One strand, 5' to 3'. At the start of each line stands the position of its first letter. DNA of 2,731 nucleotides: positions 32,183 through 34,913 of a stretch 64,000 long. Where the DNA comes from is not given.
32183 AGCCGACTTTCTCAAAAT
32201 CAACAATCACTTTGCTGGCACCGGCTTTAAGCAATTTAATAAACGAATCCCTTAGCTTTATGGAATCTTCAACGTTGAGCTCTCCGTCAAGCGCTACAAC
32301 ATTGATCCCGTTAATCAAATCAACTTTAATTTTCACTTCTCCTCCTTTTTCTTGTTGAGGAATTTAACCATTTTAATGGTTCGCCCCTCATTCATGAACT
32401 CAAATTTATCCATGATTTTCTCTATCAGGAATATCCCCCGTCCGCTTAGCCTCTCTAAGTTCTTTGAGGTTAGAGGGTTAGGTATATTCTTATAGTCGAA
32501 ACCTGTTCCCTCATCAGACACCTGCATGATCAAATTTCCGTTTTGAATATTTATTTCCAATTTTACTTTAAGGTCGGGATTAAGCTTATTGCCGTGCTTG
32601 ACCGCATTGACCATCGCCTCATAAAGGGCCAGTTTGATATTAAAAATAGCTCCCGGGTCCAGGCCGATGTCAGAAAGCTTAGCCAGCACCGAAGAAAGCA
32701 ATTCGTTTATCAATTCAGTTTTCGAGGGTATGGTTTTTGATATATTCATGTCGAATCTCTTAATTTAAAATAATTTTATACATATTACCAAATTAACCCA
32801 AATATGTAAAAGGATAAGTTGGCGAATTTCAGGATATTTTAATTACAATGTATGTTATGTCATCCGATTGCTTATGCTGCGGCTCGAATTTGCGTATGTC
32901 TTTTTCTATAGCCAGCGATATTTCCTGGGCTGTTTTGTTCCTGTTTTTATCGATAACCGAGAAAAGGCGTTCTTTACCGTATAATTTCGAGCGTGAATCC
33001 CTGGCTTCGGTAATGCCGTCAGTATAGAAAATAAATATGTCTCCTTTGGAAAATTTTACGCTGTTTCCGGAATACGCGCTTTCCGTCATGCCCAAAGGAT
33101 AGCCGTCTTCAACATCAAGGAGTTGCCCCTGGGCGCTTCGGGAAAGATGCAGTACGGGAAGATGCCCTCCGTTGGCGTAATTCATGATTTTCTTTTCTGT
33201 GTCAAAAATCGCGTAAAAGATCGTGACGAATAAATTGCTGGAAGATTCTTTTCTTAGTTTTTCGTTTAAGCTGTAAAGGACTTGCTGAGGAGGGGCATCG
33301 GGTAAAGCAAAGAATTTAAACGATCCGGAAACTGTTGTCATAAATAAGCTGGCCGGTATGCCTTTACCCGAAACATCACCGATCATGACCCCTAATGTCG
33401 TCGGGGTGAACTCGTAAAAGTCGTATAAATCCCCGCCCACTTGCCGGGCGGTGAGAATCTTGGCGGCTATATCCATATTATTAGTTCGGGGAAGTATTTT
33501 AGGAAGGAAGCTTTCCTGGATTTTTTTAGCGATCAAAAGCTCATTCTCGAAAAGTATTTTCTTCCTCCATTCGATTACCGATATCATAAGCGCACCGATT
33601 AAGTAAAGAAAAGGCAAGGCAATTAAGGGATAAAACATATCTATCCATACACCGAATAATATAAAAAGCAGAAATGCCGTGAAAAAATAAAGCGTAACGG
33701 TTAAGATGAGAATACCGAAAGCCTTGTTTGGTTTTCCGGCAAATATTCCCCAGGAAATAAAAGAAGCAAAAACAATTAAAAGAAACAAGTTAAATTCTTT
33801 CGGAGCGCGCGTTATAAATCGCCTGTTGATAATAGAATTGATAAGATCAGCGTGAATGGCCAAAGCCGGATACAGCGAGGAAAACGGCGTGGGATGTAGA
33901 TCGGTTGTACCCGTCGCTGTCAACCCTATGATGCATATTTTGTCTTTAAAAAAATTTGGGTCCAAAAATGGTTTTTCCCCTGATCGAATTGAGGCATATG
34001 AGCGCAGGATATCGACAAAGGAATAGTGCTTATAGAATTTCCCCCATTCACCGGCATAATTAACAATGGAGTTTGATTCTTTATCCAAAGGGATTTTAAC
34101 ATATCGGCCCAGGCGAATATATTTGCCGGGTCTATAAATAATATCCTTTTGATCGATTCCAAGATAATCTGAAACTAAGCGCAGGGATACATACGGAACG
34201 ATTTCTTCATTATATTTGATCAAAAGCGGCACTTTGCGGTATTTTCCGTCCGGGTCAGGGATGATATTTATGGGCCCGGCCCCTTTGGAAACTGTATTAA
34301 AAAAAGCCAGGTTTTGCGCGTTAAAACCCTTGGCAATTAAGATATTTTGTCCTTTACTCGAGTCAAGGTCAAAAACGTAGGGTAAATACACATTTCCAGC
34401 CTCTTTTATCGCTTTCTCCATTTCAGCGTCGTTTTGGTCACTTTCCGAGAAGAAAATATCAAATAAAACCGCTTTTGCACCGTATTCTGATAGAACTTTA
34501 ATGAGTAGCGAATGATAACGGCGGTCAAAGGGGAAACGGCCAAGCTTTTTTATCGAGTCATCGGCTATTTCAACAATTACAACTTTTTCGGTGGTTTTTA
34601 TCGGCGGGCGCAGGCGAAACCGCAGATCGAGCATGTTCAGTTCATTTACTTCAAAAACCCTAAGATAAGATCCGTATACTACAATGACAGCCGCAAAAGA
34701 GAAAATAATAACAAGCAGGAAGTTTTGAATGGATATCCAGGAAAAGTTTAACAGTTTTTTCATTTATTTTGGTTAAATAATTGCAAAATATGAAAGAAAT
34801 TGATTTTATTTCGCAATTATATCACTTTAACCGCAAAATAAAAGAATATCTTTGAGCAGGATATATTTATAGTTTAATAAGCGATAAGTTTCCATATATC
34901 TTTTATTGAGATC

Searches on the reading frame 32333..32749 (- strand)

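Call 9: search_protein_families(library=ncbifam, proteins=[window:32333-32749:-], max_evalue=0.001)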
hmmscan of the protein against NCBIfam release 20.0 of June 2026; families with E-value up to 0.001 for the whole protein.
window:32333-32749:- (138 aa): 4 families
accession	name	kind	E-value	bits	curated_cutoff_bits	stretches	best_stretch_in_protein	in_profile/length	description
NF003144.0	PRK04069.1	equivalog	9.1e-19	67.4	145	1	3-137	8-149/161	anti-sigma B factor RsbW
TIGR01924.1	rsbW_low_gc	equivalog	6.9e-18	64.6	155.05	1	3-135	8-147/159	anti-sigma B factor RsbW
TIGR01925.2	spIIAB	equivalog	3e-13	49.9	135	1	23-130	23-135/137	anti-sigma F factor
NF041045.1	RsbA_anti_sig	subfamily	2.3e-05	23.8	210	1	19-127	196-300/303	anti-sigma factor RsbA family regulatory protein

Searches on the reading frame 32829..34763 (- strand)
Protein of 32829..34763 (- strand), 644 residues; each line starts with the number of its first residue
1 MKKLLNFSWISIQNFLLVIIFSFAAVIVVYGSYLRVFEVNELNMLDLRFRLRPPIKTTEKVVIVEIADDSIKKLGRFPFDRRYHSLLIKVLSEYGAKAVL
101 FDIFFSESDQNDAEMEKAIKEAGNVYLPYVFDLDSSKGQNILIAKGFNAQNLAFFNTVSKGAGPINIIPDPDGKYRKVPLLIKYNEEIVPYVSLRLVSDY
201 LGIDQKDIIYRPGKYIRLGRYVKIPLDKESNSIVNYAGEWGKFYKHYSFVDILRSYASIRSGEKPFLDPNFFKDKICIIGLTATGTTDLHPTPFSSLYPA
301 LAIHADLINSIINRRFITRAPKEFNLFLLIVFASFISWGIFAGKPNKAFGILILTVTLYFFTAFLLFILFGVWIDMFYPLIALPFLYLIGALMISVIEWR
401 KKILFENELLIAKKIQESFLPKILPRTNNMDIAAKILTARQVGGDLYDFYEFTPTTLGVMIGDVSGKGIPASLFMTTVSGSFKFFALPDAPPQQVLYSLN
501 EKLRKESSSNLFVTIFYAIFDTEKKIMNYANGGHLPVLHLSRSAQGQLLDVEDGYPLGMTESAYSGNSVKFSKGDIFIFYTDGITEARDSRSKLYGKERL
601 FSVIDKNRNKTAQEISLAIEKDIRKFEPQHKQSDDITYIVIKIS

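Call 9: search_protein_families(library=ncbifam, proteins=[window:32829-34763:-], max_evalue=0.001)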
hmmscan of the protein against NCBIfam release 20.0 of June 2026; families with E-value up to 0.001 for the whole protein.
window:32829-34763:- (644 aa): 2 families
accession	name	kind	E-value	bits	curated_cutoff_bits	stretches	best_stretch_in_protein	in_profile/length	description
NF045505.1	RR_RssB_Pseudo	equivalog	1.9e-12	46.9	700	1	411-589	158-343/394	two-component system response regulator RssB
NF038263.1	prot_phos_SiaA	equivalog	4.9e-06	25.4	700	1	414-642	420-656/658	biofilm regulation protein phosphatase SiaA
